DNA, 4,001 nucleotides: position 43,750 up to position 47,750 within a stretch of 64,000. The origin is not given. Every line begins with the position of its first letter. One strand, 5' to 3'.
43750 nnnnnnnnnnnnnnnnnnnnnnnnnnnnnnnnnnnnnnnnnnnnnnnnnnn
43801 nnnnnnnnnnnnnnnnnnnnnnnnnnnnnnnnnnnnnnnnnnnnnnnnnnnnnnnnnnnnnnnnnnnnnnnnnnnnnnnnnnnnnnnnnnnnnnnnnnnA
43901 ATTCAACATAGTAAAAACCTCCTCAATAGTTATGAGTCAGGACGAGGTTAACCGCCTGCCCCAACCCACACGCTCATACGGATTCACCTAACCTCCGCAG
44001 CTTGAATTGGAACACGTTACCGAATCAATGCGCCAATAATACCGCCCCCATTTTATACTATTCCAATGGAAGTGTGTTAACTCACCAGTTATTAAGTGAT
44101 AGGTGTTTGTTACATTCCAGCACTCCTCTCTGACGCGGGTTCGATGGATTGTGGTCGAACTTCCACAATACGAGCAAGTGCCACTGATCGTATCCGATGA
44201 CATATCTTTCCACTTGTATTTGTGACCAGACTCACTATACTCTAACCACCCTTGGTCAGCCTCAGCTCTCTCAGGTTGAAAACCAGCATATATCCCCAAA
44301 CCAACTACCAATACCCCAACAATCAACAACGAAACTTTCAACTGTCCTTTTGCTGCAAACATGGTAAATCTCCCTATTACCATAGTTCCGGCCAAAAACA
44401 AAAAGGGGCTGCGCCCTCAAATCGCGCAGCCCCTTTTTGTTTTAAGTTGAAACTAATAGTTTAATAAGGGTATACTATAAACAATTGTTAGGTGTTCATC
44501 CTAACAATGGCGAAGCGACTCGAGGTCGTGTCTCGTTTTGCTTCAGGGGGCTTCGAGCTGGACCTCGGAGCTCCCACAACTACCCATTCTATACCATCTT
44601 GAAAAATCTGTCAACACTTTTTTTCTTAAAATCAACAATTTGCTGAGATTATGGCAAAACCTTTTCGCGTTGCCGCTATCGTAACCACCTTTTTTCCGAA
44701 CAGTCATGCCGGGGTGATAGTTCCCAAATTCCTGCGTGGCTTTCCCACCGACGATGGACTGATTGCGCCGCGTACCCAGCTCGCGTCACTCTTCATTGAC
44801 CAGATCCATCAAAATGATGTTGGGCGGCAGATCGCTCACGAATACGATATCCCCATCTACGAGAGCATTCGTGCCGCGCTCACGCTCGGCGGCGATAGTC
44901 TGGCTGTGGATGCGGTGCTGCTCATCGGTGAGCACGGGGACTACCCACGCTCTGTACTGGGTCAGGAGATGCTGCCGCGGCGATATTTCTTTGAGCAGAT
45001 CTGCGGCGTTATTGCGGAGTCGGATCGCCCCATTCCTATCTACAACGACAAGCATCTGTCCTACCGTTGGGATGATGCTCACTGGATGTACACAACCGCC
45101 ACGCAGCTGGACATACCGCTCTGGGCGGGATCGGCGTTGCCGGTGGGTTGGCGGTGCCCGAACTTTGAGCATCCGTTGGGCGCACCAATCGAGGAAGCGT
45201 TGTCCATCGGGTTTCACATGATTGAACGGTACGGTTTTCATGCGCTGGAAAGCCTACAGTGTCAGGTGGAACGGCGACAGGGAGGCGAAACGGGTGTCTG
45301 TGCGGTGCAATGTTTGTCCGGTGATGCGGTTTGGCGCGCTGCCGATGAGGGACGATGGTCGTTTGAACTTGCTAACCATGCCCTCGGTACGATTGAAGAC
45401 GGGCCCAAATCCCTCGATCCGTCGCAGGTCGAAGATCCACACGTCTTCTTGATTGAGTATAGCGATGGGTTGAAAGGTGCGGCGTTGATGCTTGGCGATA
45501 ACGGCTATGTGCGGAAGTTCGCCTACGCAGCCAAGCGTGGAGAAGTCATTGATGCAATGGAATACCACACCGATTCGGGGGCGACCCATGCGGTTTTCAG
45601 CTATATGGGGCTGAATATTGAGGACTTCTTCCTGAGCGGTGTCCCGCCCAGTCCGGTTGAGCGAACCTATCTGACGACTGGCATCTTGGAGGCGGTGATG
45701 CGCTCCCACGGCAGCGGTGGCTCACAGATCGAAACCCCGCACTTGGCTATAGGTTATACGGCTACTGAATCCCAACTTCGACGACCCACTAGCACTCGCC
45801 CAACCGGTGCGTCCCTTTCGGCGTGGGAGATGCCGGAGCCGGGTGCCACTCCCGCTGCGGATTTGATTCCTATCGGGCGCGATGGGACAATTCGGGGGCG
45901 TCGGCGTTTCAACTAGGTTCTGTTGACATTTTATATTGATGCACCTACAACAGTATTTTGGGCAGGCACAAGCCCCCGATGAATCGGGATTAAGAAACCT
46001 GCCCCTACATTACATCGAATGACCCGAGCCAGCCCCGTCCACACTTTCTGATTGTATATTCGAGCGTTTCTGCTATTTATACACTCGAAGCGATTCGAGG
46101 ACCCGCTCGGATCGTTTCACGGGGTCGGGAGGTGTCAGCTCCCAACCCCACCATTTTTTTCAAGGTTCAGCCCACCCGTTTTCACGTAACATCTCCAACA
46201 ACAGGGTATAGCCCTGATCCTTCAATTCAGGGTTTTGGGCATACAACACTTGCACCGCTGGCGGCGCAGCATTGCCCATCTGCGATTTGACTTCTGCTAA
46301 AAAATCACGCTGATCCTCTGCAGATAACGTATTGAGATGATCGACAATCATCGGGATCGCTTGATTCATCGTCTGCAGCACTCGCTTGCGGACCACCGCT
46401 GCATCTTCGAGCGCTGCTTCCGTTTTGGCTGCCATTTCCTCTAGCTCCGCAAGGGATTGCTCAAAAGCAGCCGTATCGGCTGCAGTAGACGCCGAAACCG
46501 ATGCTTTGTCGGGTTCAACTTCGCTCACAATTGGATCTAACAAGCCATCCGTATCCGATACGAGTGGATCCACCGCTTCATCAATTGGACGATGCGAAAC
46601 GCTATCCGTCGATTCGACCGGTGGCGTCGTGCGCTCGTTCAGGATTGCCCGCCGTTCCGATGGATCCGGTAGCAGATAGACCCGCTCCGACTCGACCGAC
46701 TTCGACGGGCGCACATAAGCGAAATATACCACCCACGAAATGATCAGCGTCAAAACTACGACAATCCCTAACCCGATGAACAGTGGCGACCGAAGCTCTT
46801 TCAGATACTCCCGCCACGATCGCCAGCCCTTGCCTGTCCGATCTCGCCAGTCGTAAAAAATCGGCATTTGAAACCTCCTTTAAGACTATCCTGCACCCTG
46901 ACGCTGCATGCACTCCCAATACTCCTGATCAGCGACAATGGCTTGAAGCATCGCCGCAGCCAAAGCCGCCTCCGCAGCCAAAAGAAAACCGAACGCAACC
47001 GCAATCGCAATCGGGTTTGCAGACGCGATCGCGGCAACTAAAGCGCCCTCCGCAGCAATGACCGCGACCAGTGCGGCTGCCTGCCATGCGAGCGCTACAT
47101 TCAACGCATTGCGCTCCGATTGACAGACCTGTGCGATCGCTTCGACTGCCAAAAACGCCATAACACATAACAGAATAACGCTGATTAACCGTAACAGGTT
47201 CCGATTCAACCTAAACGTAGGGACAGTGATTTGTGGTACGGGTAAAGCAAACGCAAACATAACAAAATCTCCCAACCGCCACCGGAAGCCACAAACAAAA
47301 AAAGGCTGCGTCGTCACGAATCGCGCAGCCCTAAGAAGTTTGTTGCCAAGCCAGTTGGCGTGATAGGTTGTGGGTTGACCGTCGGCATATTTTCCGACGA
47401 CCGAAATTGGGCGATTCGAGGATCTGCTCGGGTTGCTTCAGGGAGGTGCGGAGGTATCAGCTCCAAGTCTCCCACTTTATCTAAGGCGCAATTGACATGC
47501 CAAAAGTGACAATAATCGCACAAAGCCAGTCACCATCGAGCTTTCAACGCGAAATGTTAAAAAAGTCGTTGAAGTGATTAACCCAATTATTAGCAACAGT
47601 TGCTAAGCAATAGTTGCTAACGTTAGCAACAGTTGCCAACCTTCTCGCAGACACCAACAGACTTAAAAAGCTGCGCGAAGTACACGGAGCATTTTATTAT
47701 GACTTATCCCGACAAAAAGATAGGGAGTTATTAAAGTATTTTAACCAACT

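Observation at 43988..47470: Conserved structured RNA leader with a built-in intrinsic terminator upstream of two small-membrane-protein operons (candidate riboswitch/attenuator), plus an orphan third copy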

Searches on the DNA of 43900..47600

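Call 4: search_rna_families(source=window, start=43900, end=47600, threshold=evalue, max_evalue=10, show_alignments=3)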
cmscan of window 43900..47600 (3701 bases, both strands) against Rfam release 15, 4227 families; matches with E-value up to 10: 13.
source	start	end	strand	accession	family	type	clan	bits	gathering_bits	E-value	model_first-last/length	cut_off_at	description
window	44399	44484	-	RF02397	sau-5971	Gene; sRNA;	-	30.6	90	0.014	1-96/96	no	Staphylococcus sRNA sau-5971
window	44400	44632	-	RF02376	antisense_SR1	Gene; sRNA;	-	29.2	45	0.0063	1-210/210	no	SR1 sRNA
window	44391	44444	-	RF00713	mir-239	Gene; miRNA;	-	24.2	49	0.05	1-74/74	no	mir-239 microRNA precursor family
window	44398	44506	-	RF04184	BTnc060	Gene; sRNA;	-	23.5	228.9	1.2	1-213/213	no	Bacteroides sRNA BTnc060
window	44393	44484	-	RF02029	sraA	Gene; sRNA;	-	22.9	56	2.6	1-95/95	no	sraA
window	44395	44439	+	RF02397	sau-5971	Gene; sRNA;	-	20.3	90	2.6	47-96/96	no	Staphylococcus sRNA sau-5971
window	44392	44446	-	RF03449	mir-6827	Gene; miRNA;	-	19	80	3.2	1-55/55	no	mir-6827 microRNA precursor family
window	44394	44455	-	RF02066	STnc320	Gene; sRNA;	-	18.5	50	4.6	1-55/55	no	Salmonella enterica sRNA STnc320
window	44385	44453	-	RF04147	MIR6224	Gene; miRNA;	-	18.1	171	2.7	1-176/176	no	MIR6224 microRNA precursor family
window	44394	44442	-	RF00918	mir-872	Gene; miRNA;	-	18.1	75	5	1-81/81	no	mir-872 microRNA precursor family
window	44391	44461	-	RF00519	suhB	Gene; sRNA;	CL00108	17.2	41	3.6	1-77/77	no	Makes More Granules Regulator RNA (mmgR)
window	44734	44778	-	RF02975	DUF3800-XI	Gene; sRNA;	-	14.7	37.8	6.4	1-48/48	no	DUF3800-XI RNA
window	46461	46489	-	RF01390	isrG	Gene; sRNA;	-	10.8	100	8.5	159-187/279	no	isrG Hfq binding RNA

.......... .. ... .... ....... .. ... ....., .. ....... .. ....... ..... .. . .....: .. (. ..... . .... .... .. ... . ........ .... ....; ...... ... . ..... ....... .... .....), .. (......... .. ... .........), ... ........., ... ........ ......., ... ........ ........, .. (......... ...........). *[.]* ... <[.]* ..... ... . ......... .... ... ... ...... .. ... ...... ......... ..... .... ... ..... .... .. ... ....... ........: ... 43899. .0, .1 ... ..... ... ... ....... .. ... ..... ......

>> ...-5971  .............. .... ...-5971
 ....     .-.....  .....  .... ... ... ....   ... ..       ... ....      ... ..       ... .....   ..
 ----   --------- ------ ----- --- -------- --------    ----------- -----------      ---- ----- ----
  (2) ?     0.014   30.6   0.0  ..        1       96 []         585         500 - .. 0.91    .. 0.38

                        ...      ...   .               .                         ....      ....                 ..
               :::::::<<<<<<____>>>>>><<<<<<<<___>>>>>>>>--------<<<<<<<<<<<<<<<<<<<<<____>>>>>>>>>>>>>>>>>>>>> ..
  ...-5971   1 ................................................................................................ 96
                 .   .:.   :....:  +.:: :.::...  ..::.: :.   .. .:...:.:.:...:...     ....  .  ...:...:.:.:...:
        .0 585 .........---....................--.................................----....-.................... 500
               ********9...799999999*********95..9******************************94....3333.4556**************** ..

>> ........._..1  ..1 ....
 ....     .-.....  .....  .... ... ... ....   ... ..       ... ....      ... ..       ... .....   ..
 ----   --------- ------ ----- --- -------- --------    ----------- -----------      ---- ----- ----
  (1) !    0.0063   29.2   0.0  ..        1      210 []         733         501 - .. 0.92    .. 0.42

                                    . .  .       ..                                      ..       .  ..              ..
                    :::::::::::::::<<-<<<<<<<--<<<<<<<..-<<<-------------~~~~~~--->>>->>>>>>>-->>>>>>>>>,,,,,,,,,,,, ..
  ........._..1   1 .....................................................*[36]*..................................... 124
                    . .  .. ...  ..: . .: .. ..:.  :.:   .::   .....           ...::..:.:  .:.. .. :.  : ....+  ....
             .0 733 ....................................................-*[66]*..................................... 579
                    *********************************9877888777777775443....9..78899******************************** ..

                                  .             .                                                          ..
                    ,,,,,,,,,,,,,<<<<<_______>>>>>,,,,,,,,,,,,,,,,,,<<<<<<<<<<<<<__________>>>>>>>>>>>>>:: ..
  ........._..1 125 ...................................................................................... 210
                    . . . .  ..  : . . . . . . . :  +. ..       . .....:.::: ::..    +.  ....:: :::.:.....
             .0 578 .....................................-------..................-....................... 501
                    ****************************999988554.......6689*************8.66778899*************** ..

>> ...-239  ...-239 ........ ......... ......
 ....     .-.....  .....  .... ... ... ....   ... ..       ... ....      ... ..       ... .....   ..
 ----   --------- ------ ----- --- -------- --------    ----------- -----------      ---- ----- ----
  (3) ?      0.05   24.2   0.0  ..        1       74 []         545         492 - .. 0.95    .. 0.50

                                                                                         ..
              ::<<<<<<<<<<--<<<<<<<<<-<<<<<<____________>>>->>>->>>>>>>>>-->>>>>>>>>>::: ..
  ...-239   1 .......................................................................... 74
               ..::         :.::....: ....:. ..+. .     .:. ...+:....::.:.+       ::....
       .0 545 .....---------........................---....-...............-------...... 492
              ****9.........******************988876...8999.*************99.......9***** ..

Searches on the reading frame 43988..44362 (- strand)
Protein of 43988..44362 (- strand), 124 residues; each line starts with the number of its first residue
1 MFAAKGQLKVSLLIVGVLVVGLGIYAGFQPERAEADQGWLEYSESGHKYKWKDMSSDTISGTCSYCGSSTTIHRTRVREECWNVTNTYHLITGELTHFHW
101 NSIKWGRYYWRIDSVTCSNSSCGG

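Call 37: search_protein_families(library=pfam, proteins=[window:43988-44362:-], max_evalue=0.01)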
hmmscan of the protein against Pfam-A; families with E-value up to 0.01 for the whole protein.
window:43988-44362:- (124 aa): 0 families

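Call 45: search_protein_families(library=pfam, alignment_id=A5, max_evalue=0.001)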
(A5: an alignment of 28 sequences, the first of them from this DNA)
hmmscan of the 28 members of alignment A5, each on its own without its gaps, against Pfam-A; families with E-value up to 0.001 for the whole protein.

A. member 1, seq(124 aa): 0 families

B. families by the number of members that match (of 28 scanned): 9 families
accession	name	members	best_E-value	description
PF05199.19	GMC_oxred_C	1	1.7e-11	GMC oxidoreductase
PF00732.25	GMC_oxred_N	1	1.7e-11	GMC oxidoreductase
PF22500.2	GMC_oxred_C_1st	1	1.4e-06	GMC oxidoreductase, C-terminal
PF24319.2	DUF7491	1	7.4e-06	Coiled-coil region of unknown function (DUF7491)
PF01494.25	FAD_binding_3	1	4.2e-05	FAD binding domain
PF00890.30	FAD_binding_2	1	4.6e-05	FAD binding domain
PF07992.20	Pyr_redox_2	1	0.00024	Pyridine nucleotide-disulphide oxidoreductase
PF13450.12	NAD_binding_8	1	0.00035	NAD(P)-binding Rossmann-like domain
PF01266.30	DAO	1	0.00055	FAD dependent oxidoreductase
